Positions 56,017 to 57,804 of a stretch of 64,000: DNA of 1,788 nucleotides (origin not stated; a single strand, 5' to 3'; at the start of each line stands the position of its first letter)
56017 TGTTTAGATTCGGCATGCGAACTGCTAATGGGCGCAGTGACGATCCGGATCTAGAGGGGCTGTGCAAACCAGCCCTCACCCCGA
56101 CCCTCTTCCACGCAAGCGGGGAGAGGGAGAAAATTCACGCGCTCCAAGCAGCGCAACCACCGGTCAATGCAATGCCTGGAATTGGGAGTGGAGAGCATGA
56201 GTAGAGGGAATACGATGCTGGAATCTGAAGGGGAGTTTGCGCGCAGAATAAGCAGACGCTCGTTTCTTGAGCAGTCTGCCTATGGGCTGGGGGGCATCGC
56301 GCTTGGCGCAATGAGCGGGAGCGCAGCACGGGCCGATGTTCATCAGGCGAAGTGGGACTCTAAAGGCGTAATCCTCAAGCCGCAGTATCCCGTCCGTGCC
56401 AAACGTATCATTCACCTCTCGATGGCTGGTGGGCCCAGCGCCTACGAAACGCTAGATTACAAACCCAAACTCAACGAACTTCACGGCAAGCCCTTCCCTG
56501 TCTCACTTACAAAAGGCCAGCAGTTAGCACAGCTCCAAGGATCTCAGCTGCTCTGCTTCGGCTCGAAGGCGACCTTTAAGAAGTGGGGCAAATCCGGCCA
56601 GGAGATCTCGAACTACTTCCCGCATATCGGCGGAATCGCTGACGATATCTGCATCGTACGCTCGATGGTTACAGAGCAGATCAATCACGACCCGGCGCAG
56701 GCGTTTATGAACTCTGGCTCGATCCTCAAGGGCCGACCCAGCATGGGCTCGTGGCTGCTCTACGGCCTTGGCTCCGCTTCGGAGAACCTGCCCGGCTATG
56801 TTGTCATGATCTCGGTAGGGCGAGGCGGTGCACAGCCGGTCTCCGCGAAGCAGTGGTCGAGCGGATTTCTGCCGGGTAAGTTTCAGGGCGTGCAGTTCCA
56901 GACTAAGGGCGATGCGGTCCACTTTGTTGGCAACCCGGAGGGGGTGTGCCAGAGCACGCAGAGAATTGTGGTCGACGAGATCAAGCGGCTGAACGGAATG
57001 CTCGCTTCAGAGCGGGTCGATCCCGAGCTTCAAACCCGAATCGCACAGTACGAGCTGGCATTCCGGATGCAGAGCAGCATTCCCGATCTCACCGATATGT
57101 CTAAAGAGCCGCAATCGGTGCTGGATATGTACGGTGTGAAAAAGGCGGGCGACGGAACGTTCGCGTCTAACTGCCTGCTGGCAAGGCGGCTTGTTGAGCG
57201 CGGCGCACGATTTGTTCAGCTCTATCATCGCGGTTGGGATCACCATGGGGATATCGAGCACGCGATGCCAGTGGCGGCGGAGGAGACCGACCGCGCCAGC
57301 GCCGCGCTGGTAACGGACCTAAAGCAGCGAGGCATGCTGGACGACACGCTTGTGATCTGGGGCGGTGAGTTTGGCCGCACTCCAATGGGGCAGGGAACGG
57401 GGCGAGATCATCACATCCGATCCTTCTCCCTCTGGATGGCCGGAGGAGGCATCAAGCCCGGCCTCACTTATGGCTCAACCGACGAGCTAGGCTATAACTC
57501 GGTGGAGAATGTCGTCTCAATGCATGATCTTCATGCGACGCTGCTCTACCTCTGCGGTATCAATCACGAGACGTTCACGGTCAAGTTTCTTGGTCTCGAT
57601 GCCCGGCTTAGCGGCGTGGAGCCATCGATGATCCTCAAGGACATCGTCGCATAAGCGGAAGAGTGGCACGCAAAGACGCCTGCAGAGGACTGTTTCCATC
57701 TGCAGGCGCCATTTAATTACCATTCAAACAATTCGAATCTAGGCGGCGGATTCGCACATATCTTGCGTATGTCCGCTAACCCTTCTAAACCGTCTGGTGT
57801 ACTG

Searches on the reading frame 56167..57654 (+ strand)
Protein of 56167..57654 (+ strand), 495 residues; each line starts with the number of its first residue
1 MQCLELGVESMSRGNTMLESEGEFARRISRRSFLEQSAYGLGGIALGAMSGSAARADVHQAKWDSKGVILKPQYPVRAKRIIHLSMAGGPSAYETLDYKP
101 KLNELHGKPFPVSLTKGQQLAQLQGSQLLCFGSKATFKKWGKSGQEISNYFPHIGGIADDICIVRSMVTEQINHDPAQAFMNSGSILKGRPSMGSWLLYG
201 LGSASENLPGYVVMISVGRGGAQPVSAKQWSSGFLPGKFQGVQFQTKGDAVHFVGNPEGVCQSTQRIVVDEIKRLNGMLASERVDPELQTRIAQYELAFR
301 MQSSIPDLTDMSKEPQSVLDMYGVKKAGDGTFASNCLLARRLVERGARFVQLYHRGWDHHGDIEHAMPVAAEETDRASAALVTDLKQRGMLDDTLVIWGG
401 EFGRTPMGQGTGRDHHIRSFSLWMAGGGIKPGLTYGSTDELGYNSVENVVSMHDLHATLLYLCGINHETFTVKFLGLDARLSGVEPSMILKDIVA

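Call 7: search_protein_families(library=pfam, proteins=[window:56167-57654:+], max_evalue=0.001)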
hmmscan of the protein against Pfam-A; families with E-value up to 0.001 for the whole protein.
window:56167-57654:+ (495 aa): 1 family
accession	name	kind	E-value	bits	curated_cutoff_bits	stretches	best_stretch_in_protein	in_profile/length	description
PF07394.17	DUF1501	-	2.4e-149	498.2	27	1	78-489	1-386/390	Protein of unknown function (DUF1501)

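Call 61: find_homologous_proteins(query=window:56167-57654:+, max_evalue=1e-50)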
Query window:56167-57654:+ (495 aa): 8000 proteins with E <= 1e-50 among 8000 candidates; the best 120 are listed.
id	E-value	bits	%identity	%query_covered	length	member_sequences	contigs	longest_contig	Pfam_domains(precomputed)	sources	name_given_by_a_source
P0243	0.0e+0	1097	100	97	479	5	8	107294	PF07394.18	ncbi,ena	-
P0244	7.4e-296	1000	89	97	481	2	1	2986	PF07394.18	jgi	-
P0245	4.8e-282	954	85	97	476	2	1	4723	PF07394.18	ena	-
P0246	9.8e-282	953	85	95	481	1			PF07394.18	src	-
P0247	6.6e-278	941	83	97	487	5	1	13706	PF07394.18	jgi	jgi:Protein of unknown function (DUF1501)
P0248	5.2e-272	921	81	97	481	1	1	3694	PF07394.18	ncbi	-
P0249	6.0e-258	875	77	96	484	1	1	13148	PF07394.18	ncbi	-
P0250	6.9e-255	865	77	98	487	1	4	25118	PF07394.18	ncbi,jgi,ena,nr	ncbi:MAG TPA: DUF1501 domain-containing protein [Armatimonadaceae bacterium]|jgi:hypothetical protei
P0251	4.6e-254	862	76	95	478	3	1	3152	PF07394.18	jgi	jgi:hypothetical protein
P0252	8.1e-251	851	77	95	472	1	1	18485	PF07394.18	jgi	jgi:hypothetical protein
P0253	2.7e-249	846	75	96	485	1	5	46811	PF07394.18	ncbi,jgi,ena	jgi:Uncharacterized protein conserved in bacteria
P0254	4.7e-249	845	74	95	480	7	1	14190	PF07394.18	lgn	-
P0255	1.1e-248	844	76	97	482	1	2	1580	PF07394.18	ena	-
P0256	2.2e-248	843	75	95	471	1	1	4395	PF07394.18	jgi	jgi:hypothetical protein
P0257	2.4e-248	843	75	96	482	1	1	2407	PF07394.18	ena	-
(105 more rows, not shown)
